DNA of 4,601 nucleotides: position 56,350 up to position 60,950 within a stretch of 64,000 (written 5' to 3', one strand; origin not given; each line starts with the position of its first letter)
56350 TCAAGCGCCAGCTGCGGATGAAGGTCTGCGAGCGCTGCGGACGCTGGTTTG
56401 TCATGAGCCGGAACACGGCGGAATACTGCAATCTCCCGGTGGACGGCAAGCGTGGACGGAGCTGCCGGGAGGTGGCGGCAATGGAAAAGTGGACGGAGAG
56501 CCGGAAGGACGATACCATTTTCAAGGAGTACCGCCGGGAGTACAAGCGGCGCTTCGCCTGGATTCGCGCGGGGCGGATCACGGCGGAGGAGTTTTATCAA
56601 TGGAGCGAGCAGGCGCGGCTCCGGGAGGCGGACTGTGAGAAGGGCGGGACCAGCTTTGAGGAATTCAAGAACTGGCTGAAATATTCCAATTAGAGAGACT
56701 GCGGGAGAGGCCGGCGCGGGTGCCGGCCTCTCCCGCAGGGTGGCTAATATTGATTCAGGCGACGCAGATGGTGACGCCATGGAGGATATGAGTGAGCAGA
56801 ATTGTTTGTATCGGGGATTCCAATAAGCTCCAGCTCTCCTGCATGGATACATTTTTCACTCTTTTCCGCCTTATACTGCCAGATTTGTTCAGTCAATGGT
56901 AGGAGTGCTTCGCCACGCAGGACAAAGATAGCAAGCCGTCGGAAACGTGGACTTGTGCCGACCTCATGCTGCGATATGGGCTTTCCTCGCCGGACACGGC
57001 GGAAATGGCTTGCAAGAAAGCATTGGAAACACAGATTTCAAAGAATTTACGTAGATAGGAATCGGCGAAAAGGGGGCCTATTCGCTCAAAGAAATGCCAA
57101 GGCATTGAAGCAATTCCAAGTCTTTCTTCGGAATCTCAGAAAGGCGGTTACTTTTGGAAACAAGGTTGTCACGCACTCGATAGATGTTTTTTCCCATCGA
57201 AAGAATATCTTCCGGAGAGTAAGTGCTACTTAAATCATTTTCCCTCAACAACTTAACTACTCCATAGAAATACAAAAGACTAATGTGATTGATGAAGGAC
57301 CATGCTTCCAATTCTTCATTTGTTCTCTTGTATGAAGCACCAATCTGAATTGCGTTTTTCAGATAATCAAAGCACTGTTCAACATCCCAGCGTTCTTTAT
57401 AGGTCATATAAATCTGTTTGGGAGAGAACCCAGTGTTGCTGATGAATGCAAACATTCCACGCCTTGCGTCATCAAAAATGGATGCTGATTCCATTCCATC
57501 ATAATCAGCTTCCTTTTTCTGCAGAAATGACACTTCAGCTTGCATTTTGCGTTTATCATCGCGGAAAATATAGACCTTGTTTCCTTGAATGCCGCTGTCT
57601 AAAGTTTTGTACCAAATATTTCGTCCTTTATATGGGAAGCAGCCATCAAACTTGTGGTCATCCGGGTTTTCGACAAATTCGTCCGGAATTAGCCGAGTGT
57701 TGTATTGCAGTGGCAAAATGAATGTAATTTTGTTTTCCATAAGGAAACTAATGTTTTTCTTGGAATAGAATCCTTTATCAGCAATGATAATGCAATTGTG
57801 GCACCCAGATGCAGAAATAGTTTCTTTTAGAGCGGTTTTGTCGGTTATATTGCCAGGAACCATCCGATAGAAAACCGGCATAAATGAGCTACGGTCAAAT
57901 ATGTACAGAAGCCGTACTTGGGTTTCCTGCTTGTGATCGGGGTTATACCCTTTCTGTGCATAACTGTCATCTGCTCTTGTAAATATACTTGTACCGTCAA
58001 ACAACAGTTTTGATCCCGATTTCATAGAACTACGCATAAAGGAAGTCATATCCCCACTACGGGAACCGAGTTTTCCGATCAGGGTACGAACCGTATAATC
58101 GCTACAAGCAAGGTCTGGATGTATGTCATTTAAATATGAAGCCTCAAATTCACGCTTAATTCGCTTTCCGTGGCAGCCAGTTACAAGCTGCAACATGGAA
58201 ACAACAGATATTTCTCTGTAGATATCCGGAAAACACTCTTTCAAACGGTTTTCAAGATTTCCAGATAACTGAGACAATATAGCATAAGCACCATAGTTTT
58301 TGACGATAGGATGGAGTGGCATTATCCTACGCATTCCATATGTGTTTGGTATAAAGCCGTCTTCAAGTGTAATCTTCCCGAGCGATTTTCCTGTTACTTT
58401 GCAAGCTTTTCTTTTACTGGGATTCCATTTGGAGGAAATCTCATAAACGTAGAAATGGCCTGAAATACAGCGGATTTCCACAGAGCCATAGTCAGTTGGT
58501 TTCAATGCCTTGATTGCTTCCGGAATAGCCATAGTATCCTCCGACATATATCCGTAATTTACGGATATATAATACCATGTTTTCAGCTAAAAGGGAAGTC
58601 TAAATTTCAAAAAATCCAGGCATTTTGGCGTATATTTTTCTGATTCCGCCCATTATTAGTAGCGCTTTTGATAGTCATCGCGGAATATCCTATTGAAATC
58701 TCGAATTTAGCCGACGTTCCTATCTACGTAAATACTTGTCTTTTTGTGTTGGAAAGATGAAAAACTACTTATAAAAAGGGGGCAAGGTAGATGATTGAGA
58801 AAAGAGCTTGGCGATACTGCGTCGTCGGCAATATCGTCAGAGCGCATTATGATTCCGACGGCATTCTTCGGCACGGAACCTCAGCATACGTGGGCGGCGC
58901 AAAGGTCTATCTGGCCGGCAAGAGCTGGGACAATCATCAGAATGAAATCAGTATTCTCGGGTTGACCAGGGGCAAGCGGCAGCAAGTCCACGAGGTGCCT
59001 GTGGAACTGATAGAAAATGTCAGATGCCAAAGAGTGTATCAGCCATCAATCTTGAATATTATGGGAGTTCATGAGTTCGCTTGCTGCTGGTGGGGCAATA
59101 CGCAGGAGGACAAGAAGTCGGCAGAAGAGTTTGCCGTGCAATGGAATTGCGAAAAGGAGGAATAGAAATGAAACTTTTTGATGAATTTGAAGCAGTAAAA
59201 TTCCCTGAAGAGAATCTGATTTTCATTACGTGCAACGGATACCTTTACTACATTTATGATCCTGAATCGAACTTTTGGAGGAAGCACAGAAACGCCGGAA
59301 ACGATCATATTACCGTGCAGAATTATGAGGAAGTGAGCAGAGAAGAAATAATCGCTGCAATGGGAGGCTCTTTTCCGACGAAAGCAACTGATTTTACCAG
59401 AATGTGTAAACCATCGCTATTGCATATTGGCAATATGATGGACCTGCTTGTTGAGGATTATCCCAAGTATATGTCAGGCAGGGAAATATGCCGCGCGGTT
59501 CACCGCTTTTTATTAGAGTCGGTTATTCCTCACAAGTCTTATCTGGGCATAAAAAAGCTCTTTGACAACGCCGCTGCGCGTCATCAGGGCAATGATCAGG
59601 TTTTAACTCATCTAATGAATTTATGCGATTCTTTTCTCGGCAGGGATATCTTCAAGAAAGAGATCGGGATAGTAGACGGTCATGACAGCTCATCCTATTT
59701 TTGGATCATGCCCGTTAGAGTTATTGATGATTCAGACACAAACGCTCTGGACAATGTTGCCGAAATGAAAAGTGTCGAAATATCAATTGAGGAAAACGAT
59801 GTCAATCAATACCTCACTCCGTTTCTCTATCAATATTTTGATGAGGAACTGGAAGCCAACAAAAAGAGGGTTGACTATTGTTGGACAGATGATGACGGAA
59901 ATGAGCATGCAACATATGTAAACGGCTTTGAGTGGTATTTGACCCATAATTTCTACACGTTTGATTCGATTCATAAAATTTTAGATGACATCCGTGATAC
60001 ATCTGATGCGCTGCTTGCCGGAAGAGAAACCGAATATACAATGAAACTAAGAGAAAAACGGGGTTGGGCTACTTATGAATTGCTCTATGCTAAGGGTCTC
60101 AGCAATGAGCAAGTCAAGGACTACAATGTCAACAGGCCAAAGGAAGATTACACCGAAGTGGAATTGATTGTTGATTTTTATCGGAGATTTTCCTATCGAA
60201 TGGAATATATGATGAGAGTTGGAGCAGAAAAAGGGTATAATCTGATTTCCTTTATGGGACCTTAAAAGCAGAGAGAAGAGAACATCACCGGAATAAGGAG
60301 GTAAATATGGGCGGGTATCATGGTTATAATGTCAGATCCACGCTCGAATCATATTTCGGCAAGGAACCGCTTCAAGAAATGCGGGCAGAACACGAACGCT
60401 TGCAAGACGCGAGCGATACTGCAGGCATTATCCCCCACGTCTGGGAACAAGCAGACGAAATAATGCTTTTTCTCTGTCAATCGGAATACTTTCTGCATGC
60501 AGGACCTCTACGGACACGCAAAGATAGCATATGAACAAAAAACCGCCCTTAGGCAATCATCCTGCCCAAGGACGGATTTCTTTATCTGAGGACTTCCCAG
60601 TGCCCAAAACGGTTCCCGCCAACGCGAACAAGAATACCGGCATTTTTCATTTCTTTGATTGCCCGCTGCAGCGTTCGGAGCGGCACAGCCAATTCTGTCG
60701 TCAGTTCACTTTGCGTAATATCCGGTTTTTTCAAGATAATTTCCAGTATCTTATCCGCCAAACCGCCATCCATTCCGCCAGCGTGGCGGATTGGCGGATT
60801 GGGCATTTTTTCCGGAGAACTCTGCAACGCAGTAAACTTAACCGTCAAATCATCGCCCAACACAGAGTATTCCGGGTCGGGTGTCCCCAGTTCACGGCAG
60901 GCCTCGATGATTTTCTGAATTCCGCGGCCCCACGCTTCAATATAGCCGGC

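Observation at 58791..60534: AT-rich three-gene orphan cassette on the mobile element, beside a type I R-M block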

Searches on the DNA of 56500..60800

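Call 86: search_rna_families(source=window, start=56500, end=60800, threshold=evalue, max_evalue=0.1)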
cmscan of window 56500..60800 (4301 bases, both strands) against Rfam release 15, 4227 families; matches with E-value up to 0.1: 0.
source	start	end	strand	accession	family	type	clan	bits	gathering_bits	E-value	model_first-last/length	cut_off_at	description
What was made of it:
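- Tried and rejected: Rfam scan of 56.5-60.8 kb (call 86).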

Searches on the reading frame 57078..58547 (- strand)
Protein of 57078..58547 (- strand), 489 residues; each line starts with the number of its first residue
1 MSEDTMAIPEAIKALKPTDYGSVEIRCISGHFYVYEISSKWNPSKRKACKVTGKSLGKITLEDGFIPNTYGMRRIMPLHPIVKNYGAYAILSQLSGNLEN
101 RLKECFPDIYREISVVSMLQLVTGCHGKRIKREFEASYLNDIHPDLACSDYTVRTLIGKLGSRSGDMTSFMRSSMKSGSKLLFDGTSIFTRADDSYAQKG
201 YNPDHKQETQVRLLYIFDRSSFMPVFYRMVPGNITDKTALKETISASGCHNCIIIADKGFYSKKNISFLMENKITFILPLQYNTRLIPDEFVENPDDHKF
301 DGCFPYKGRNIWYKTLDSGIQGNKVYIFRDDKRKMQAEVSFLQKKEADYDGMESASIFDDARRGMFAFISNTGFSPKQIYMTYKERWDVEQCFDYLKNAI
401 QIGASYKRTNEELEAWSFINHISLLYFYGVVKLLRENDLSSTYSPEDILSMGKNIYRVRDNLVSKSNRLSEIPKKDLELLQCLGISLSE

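Call 4: search_protein_families(library=pfam, proteins=[window:57078-58547:-], max_evalue=0.1)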
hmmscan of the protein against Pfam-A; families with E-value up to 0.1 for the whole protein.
window:57078-58547:- (489 aa): 2 families
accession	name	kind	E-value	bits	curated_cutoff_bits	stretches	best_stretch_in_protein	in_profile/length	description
PF01609.27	DDE_Tnp_1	-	1.3e-23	84.3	23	1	179-424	5-198/200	Transposase DDE domain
PF13612.12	DDE_Tnp_1_3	-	0.0055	17.2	27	0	227-285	61-116/155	Transposase DDE domain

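Call 7: search_protein_families(library=ncbifam, proteins=[window:57078-58547:-], max_evalue=0.1)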
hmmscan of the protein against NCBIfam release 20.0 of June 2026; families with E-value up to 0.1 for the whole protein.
window:57078-58547:- (489 aa): 13 families
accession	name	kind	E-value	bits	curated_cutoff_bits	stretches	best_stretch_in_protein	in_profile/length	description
NF033559.2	transpos_IS1634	equivalog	1.2e-46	159.7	100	2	179-344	132-301/483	IS1634 family transposase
NF033592.1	transpos_IS4_1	equivalog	1.7e-19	70.1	115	1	181-424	109-325/332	IS4 family transposase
NF049999.1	transpos_IS701_3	equivalog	1.9e-08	33.6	170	1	220-422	142-352/412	IS701 family transposase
NF033520.1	transpos_IS982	equivalog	1.3e-07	31.4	130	1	219-285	121-186/243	IS982 family transposase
NF033591.1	transpos_IS4_2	equivalog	1e-06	28.1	152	1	251-423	119-273/340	IS4 family transposase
NF033580.1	transpos_IS5_3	equivalog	1.1e-06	28.4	110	2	177-284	88-205/258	IS5 family transposase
NF033541.0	transpos_ISH3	equivalog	5e-06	25.9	225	1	252-292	148-188/298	ISH3 family transposase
NF049921.1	transpos_IS701_2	equivalog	3.2e-05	23.5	250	1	212-414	100-274/318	IS701 family transposase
NF033539.1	transpos_IS1380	equivalog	0.00042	19.1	180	1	252-401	209-346/419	IS1380 family transposase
NF033551.1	transpos_IS1182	equivalog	0.0021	17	270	1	225-297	282-364/488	IS1182 family transposase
NF033579.1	transpos_IS5_2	equivalog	0.0026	17.3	140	1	142-290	75-221/289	IS5 family transposase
NF033540.2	transpos_IS701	equivalog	0.0045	16.3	150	1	243-399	174-331/363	IS701 family transposase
NF049925.1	transpos_IS4_4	equivalog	0.011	14.4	250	1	371-404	310-343/449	IS4 family transposase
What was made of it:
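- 57030..58748 (-): IS1634-family insertion sequence. The transposase gene is 57078-58547 (-). The imperfect terminal inverted repeats lie within 57028-57061 and 58717-58750. It is flanked by the direct repeat TTGGAAA (57023-57029 and 58749-58755). NCBIfam transpos_IS1634 at 1.2e-46 and Pfam DDE_Tnp_1 (calls 4, 7).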
